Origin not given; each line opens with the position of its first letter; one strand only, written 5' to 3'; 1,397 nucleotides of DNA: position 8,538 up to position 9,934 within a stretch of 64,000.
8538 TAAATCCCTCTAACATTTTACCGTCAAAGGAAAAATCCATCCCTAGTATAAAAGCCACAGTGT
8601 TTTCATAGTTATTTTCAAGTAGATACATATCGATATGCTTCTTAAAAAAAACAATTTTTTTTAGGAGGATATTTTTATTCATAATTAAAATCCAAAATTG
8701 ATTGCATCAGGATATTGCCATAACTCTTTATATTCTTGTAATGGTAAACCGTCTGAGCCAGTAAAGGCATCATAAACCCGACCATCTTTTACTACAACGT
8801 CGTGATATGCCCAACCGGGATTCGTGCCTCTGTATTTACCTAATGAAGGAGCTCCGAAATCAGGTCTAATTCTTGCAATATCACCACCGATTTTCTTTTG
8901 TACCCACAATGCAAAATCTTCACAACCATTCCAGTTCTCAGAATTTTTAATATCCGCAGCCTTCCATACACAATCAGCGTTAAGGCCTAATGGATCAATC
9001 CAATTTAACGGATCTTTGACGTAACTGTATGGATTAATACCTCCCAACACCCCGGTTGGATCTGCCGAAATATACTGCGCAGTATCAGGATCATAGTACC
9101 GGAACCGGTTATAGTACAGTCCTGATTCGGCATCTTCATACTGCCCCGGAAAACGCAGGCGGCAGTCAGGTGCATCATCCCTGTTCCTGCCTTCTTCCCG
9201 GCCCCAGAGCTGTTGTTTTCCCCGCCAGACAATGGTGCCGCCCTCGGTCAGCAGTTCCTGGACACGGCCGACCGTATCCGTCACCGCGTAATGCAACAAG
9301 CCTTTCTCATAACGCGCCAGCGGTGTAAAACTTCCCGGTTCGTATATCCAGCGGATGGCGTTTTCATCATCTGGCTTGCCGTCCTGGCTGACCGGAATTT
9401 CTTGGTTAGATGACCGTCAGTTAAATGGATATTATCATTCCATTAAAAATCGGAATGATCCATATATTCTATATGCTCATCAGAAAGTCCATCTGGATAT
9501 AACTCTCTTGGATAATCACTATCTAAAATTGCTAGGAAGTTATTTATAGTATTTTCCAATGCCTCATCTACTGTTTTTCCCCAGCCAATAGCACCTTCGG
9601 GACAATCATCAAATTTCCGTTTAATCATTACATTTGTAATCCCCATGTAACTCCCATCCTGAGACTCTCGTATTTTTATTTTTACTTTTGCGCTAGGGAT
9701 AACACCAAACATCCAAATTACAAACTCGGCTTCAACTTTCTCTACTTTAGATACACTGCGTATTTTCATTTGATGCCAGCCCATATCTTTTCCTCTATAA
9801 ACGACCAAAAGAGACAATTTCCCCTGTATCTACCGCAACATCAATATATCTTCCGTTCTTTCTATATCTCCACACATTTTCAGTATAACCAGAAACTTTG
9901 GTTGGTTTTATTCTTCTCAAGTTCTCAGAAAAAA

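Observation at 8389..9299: Orphan Rhs toxin tip and immunity cassette downstream of the main Rhs gene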

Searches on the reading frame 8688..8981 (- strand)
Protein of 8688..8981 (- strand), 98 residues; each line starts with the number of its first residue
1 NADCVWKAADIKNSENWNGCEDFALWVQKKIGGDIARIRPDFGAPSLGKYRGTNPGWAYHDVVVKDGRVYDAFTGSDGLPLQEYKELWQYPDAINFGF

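Call 16: search_protein_families(proteins=[window:8688-8981:-], library=ncbifam, max_evalue=0.1)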
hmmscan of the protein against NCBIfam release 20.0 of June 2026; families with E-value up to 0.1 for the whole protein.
seq(98 aa): 0 families

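Call 17: find_homologous_proteins(query=window:8688-8981:-, max_evalue=0.001)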
Query seq(98 aa) (98 aa): 17 proteins with E <= 0.001 among 17 candidates.
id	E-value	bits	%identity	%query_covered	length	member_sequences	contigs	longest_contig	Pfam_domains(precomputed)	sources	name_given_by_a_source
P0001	4.5e-54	199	83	100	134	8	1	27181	-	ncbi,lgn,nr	ncbi:hypothetical protein CBJ05_004756 [Salmonella enterica subsp. enterica serovar Westhampton]|nr:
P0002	1.9e-37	146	68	95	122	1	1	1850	-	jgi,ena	-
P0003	3.0e-32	129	65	95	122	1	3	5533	-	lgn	-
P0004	1.0e-31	127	62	98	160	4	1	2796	PF07591.16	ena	-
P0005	5.7e-31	125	64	93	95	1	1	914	-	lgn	-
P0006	1.4e-29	120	60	98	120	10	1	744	-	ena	-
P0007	1.2e-28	117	74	73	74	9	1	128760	-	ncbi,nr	ncbi:hypothetical protein ZL39_002580 [Salmonella enterica subsp. enterica]|nr:hypothetical protein 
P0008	8.2e-27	111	65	83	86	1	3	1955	-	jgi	jgi:hypothetical protein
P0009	1.5e-26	111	54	95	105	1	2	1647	-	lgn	-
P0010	1.7e-26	110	60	95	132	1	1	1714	-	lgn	-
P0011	8.7e-26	108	54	95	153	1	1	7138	-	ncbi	-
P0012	9.3e-25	105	85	54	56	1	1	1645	-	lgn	-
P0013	6.7e-21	92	65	71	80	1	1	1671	-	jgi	jgi:hypothetical protein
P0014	7.0e-18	83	65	63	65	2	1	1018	-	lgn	-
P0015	3.8e-16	77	49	95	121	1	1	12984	-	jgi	jgi:hypothetical protein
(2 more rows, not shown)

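Call 29: predict_structure(alignment_id=A2)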
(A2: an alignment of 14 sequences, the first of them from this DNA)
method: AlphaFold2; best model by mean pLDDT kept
length: 95 residues; sequences in the alignment: 14
mean_pLDDT: 80.4   pTM: 0.72
mean pLDDT of the five models: 80.4, 76.2, 73.7, 73.2, 72.4
residues with pLDDT >= 90: 26; 70-90: 53; 50-70: 15; < 50: 1
segments of 3 or more residues with pLDDT < 50: none
pLDDT, mean of each block of 10 residues (from residue 1): 63 67 91 86 77 81 89 86 85 77
secondary structure, 60 per line:
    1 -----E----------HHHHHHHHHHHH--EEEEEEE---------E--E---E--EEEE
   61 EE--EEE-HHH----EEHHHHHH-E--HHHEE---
elements in order: H17-28 E31-37 E57-62 E65-67 H78-83
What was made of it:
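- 8688..8981 (-): Orphan toxin tip (Rhs-CT-orphan), 98 codons after DPLGL. It is a Cys-His-Asp papain-like domain; the stop codon is at 8685-8687. AF2 model: pLDDT 80, pTM 0.72 (call 29).
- On Pfam Tox-PL (PF15644) / Tox-PL-2 papain-fold toxins: AF2 model with pLDDT 80 (call 29).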

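Call 34: search_protein_representatives(alignment_id=A2)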
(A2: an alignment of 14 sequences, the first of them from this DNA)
Query: 14 sequences, 94 profile positions. Proteins with E-value up to 0.001 (for the whole library): 477; up to 1e-10: 336; up to 1e-30: 39. The best 150 are listed.
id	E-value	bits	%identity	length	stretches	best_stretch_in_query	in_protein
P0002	4.6e-43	161.6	-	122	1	1-94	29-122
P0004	5.9e-40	151.6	-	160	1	1-94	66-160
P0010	7.2e-39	148.1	-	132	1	1-94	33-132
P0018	9.8e-39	147.7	-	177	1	2-94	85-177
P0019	2.6e-38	146.3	-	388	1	1-94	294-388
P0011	2.7e-38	146.3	-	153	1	2-94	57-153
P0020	3.1e-38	146.1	-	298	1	4-94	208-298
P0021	4.2e-38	145.7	-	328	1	1-94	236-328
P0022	5.1e-38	145.4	-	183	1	1-94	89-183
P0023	8.1e-38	144.7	-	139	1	1-94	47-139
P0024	1.1e-37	144.4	-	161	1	1-94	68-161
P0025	1.1e-37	144.3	-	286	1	1-94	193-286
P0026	1.5e-36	140.7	-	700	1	1-94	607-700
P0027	2.0e-36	140.3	-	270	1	4-94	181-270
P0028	3.5e-36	139.5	-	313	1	1-94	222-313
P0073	4.3e-27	110.4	-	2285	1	1-94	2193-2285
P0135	5.1e-22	94.1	-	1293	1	2-92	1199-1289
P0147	4.6e-21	91.0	-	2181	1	2-94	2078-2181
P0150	5.9e-21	90.7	-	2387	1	2-92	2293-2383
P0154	1.9e-20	89.0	-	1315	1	2-91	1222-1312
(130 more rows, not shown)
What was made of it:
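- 8688..8981 (-): 477 representative proteins carry the domain; in all 150 listed it is at or within about 15 residues of the C-terminus (call 34).
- Tip family: always C-terminal, 477 representatives (call 34).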

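Call 35: find_encoding_contigs(protein=P0001, flank=8000, max_places=3)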
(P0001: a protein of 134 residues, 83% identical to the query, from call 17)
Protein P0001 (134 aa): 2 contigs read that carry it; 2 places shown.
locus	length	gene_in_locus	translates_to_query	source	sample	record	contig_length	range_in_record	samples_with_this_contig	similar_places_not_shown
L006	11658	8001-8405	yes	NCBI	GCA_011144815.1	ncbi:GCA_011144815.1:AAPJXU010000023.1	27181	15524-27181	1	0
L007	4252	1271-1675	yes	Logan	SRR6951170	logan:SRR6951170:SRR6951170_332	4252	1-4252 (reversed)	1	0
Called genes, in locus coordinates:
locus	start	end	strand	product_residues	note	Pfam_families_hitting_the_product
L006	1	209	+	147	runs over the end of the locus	-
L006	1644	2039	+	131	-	-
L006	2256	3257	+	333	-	PF12849:PBP_like_2, PF13531:SBP_bac_11 (faint)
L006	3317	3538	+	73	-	-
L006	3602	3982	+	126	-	PF14891:Peptidase_M91 (weak)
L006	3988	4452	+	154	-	-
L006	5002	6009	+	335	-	PF12849:PBP_like_2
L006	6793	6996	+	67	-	PF15606:Ntox34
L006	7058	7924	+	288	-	PF21581:SCD (faint), PF02985:HEAT (faint), PF03130:HEAT_PBS (faint), PF13646:HEAT_2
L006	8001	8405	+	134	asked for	-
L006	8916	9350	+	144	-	-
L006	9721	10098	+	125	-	-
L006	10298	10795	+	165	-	-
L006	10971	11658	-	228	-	PF13276:HTH_21, PF00665:rve, PF13683:rve_3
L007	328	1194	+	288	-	PF21581:SCD (faint), PF02985:HEAT (faint), PF03130:HEAT_PBS (faint), PF13646:HEAT_2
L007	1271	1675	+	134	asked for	-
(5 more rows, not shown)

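Call 36: find_encoding_contigs(protein=P0007, flank=8000, max_places=3)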
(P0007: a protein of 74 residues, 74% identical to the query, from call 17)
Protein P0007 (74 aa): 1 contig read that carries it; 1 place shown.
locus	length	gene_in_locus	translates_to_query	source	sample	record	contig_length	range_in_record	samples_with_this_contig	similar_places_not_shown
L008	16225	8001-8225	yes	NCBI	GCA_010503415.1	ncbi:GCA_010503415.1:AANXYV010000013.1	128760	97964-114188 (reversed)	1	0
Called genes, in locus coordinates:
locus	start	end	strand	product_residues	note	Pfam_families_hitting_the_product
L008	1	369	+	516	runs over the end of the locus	PF09481:CRISPR_Cse1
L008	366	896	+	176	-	PF09485:CRISPR_Cse2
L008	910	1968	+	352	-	PF09344:Cas_CT1975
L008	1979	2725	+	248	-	PF09704:Cas_Cas5d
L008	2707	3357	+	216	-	PF08798:CRISPR_assoc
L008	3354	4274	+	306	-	PF01867:Cas_Cas1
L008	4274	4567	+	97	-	PF09707:Cas_Cas2CT1978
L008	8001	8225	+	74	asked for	-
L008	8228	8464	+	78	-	-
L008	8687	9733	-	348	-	PF04389:Peptidase_M28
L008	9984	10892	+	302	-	PF01507:PAPS_reduct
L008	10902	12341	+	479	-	PF00009:GTP_EFTU, PF01926:MMR_HSR1 (faint), PF03144:GTP_EFTU_D2 (weak), PF22594:GTP-eEF1A_C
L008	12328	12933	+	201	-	PF01583:APS_kinase, PF13238:AAA_18 (weak), PF13671:AAA_33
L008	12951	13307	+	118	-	PF12084:DUF3561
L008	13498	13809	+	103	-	PF04977:DivIC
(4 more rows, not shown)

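Call 37: search_protein_families(proteins=[P0073, P0147, P0150, P0135, P0154], library=ncbifam, max_evalue=0.00001)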
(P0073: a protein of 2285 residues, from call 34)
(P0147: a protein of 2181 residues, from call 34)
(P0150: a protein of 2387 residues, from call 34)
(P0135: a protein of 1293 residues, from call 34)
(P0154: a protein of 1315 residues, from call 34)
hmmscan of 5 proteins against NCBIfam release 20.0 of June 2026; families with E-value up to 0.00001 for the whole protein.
P0073 (2285 aa): 5 families
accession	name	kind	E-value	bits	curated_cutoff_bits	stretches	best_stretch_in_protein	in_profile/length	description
TIGR03696.1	Rhs_assc_core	domain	1.5e-20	73.4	32.5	1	2046-2121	1-75/76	RHS repeat-associated core domain-containing protein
NF033206.1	ScyE_fam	subfamily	5.4e-17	62.3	80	0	1104-1149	3-65/333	ScyD/ScyE family protein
NF041261.1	RHS_core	equivalog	6.7e-15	54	2000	1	2024-2118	1163-1257/1261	RHS element core protein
NF035926.1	scyF_NHL_VPEP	equivalog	1.4e-14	54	350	1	875-1006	159-271/376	scytonemin biosynthesis PEP-CTERM protein ScyF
TIGR01643.1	YD_repeat_2x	repeat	1.3e-12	47.7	15.8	0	1925-1947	10-32/42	YD repeat-containing protein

P0147 (2181 aa): 2 families
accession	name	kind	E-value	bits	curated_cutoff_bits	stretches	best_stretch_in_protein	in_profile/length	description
TIGR03696.1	Rhs_assc_core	domain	1.4e-20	73.6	32.5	1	1740-1825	3-75/76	RHS repeat-associated core domain-containing protein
TIGR01643.1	YD_repeat_2x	repeat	1.9e-13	50.3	15.8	0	1325-1365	2-42/42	YD repeat-containing protein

P0150 (2387 aa): 4 families
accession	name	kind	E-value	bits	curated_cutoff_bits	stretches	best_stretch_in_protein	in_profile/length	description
TIGR01643.1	YD_repeat_2x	repeat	1.3e-20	73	15.8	1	1267-1298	1-32/42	YD repeat-containing protein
TIGR03696.1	Rhs_assc_core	domain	7.5e-18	64.8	32.5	1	1883-1962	2-76/76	RHS repeat-associated core domain-containing protein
NF035930.1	lectin_2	subfamily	5.5e-10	39.3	100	1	1661-1783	115-238/238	lectin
NF052302.1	Rv1419_fam_lectin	exception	2e-08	34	200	1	1673-1783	41-150/153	Rv1419 family lectin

P0135 (1293 aa): 0 families

P0154 (1315 aa): 1 family
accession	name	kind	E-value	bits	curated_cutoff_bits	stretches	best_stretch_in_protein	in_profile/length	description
NF012211.1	tand_rpt_95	domain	6.3e-07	29.3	90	0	15-96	6-92/98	tandem-95 repeat protein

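Call 42: fold_search(model_id=the predicted structure, library=afdb50)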
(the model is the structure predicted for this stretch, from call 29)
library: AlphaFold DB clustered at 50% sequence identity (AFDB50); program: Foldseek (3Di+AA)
matches with E <= 10: 265; with E <= 0.001: 24
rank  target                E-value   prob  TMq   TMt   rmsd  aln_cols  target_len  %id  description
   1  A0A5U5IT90            7.8e-15  1.00  0.82  0.59   8.1        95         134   85  RHS repeat-associated core domain-containing protein [Salmonella enterica]
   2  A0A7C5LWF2            3.2e-12  1.00  0.84  0.45   7.1        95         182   64  Intein C-terminal splicing domain-containing protein [Hellea balneolensis]
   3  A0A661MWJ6            2.2e-11  1.00  0.84  0.12   7.2        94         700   56  Intein C-terminal splicing domain-containing protein
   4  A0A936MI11            5.6e-10  1.00  0.81  0.29   6.1        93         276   60  Tox-PL domain-containing protein
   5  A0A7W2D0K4            2.6e-09  1.00  0.77  0.09   7.3        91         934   48  RHS repeat-associated core domain-containing protein [Streptomyces himalayensis subsp. aureolus]
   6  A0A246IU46            2.9e-09  1.00  0.80  0.21   6.2        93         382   54  Teneurin-like YD-shell domain-containing protein (Fragment) [Roseateles aquatilis]
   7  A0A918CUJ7            3.8e-09  1.00  0.80  0.23   7.3        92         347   51  Uncharacterized protein [Streptomyces fuscichromogenes]
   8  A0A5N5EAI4            6.1e-09  1.00  0.79  0.48   7.4        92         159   50  Intein C-terminal splicing domain-containing protein [Streptomyces arboris]
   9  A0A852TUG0            3.2e-08  1.00  0.79  0.13   7.3        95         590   48  Flp pilus assembly pilin Flp [Spinactinospora alkalitolerans]
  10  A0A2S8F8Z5            5.8e-08  1.00  0.79  0.29   4.4        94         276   34  Uncharacterized protein [Blastopirellula marina]
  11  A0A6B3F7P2            8.0e-08  1.00  0.76  0.41   7.4        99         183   46  RHS repeat-associated core domain-containing protein
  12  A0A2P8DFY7            1.5e-07  1.00  0.77  0.13   7.3        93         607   43  Intein [Murinocardiopsis flavida]
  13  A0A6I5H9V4            1.7e-07  1.00  0.76  0.07   1.5        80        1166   41  Chemotaxis protein
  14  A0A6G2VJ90            2.8e-07  1.00  0.76  0.10   1.4        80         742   41  Chemotaxis protein (Fragment)
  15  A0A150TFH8            3.0e-07  1.00  0.76  0.23   6.3       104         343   39  Uncharacterized protein [Sorangium cellulosum]
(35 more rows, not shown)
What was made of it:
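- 8688..8981 (-): Foldseek matches include entries named Tox-PL (call 42).
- On Pfam Tox-PL (PF15644) / Tox-PL-2 papain-fold toxins: Foldseek matches include entries named Tox-PL (E 5.6e-10) and Tox-PL-2 (E about 2e-2) (call 42).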

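Call 48: profile_search(alignment_id=A3)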
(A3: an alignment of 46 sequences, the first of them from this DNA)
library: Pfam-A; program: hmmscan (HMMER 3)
A. the first sequence (95 residues): domains with independent E <= 10: 0; with E <= 0.001: 0
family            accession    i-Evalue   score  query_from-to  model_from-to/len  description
(no Pfam family matches the first sequence, even at E <= 10)
B. every sequence of the alignment scanned on its own (46 sequences): families by number of members that match
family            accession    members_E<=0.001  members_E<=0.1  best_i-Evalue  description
PT-HINT           PF07591.16                 2               4        1.7e-13  Pretoxin HINT domain
DAP_B             PF07930.17                 0               1        3.6e-02  D-aminopeptidase, domain B
FlaA              PF04620.18                 0               1        4.9e-02  Flagellar filament outer layer protein Flaa
PhiKZ_gp35        PF25616.1                  0               1        5.8e-02  Bacteriophage PhiKZ capsid decoration protein gp35
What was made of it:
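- On Pfam Tox-PL (PF15644) / Tox-PL-2 papain-fold toxins: 0 of 46 family members match Tox-PL or Tox-PL-2 at E <= 0.1 (call 48).
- It is also found behind PT-HINT (calls 17, 48).
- Tried and rejected: There were no hits (call 48).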

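Call 58: find_related_loci(query=A2, collection=genome_contigs, flank=7000)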
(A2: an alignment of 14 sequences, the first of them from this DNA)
Query A2 (95 aa) in genome_contigs; peptide patterns used: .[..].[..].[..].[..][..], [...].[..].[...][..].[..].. (x = any residue, [..] = any of these).
134 stretches matched a pattern; 17 encode a relative of the query (tblastn E <= 1e-3); 17 distinct loci.
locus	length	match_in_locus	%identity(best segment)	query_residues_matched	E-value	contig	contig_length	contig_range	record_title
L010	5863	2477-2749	57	5-95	4e-33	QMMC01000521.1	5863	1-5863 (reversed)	MAG: Deltaproteobacteria bacterium isolate B10_G4 B10_Guay4_scaffold_19037, whole genome shotgun sequence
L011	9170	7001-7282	57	3-95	3e-31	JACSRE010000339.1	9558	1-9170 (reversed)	MAG: Myxococcus sp. isolate MY1 contig-70_9845, whole genome shotgun sequence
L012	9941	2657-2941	58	3-95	1e-30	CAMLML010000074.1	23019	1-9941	MAG: uncultured Cellvibrio sp. isolate SRR14536361_bin.13_metawrap_v1.3.0_MAG genome assembly, contig: ERZ12633438_911,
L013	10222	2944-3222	55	3-95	2e-30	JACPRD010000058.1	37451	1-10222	MAG: Planctomycetota bacterium isolate NC_groundwater_670_Ag_B-0.1um_68_49 B_1_S1_Biohub_coassembly_k141_917067, whole g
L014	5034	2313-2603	54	8-95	8e-30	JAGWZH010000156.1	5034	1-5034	MAG: Alphaproteobacteria bacterium isolate REEB509 contig-150_28761, whole genome shotgun sequence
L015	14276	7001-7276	49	2-93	6e-28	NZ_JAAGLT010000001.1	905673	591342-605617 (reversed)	Streptomyces sp. SID12488 NODE_1_length_905673_cov_93.9394_ID_1/0, whole genome shotgun sequence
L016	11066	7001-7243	46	17-95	1e-20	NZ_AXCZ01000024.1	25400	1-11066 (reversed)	Cellulomonas bogoriensis 69B4 = DSM 16987 strain 69B4 contig32, whole genome shotgun sequence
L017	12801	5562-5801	46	17-95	3e-19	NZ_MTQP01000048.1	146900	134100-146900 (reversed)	Saccharothrix sp. ALI-22-I Contig52, whole genome shotgun sequence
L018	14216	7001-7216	51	3-75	9e-19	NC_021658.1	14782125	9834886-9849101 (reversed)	Sorangium cellulosum So0157-2, complete sequence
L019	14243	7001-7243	48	17-95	3e-16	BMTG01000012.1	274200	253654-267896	Streptomyces globisporus JCM 4378 DNA, sequence12, whole genome shotgun sequence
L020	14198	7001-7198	49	29-95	1e-13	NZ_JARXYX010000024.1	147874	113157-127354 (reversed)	Streptomyces sp. LBL Ga0498890_24, whole genome shotgun sequence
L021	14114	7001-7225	45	34-95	2e-13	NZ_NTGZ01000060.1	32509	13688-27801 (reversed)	Streptomyces sp. rh34 scaffold60.1.size32509, whole genome shotgun sequence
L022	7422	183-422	41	16-95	3e-13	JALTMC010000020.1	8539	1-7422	MAG: Myxococcales bacterium isolate S139_metabat1_scaf2bin.108 S139_NODE_10248_length_8539_cov_1.873633, whole genome sh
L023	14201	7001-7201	45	29-95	1e-11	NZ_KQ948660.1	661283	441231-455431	Streptomyces canus strain DSM 40017 PRJNA299229_s005, whole genome shotgun sequence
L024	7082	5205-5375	53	42-95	8e-11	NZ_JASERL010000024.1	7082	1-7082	Streptomyces sp. KL109B accn-1883.2223.con.0024, whole genome shotgun sequence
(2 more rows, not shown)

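Call 63: search_solved_structures(query=A2, max_evalue=1)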
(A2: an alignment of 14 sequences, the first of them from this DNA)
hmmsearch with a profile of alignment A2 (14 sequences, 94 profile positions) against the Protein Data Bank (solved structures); distinct sequences matched with E-value up to 1: 4.
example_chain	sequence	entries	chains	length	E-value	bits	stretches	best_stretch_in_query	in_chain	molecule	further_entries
4v91_O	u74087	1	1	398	0.0082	19.7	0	31-61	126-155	UL13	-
6fhg_A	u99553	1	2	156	0.13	15.8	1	39-70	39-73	LysT endolysin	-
9v21_lO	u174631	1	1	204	0.24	15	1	7-62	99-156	60S ribosomal protein L13, putative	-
9v1i_lO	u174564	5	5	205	0.24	15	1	7-62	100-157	60S ribosomal protein L13, putative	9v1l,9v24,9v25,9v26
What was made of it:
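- Tried and rejected: A sequence search of the PDB with the family profile gave nothing meaningful (call 63).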

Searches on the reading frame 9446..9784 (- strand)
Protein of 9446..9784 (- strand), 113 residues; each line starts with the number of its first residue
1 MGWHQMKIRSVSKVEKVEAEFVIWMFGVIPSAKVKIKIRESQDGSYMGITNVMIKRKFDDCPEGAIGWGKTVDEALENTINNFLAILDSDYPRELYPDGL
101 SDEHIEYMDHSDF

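Call 16: search_protein_families(proteins=[window:9446-9784:-], library=ncbifam, max_evalue=0.1)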
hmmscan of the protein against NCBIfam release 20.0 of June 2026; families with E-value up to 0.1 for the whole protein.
seq(113 aa): 0 families
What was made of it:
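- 9443..9784 (-): Main immunity gene (rhsI-main), 113 aa as annotated in RefSeq. It would be deleted by a main x orphan crossover. No NCBIfam hit (call 16).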
